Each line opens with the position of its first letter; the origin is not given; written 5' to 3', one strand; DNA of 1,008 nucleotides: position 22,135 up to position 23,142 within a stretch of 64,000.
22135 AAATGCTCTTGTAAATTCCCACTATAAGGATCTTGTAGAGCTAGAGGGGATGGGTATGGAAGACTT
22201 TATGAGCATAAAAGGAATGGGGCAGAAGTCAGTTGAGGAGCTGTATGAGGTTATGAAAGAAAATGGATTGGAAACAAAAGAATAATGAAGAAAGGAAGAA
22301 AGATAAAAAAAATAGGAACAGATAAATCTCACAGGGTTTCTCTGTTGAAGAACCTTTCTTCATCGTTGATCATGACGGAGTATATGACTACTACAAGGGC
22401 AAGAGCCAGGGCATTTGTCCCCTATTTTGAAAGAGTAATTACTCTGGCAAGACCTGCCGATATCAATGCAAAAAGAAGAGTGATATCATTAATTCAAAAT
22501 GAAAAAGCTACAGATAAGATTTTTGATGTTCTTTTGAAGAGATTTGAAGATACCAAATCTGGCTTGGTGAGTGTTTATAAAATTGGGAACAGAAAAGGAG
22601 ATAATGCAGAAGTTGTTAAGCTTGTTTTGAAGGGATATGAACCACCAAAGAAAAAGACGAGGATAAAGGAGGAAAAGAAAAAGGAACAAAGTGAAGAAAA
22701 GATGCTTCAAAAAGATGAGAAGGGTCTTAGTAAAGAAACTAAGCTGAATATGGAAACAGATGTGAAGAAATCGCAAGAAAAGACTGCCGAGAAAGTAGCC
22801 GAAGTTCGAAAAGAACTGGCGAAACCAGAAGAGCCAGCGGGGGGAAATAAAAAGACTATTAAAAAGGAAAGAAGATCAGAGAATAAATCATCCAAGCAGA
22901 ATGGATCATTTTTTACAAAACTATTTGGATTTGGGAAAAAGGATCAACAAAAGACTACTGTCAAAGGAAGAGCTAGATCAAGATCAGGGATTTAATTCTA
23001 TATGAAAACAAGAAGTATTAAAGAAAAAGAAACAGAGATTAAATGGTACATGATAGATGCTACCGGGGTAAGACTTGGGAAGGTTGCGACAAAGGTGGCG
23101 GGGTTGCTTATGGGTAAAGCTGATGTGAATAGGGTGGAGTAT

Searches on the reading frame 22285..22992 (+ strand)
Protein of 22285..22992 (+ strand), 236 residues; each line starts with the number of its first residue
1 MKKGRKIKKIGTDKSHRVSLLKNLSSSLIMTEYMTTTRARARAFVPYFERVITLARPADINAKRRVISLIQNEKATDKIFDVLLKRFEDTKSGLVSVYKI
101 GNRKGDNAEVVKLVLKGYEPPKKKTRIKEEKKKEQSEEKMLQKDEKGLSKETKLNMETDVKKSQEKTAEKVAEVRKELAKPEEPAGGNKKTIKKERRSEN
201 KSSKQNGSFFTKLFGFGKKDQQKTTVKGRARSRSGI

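Call 79: search_protein_families(library=pfam, proteins=[window:22285-22992:+], max_evalue=0.001)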
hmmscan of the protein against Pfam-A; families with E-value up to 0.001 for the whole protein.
window:22285-22992:+ (236 aa): 1 family
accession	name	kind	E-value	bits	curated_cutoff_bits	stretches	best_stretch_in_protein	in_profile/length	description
PF01196.24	Ribosomal_L17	-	3e-21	76.6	27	1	20-113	1-94/97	Ribosomal protein L17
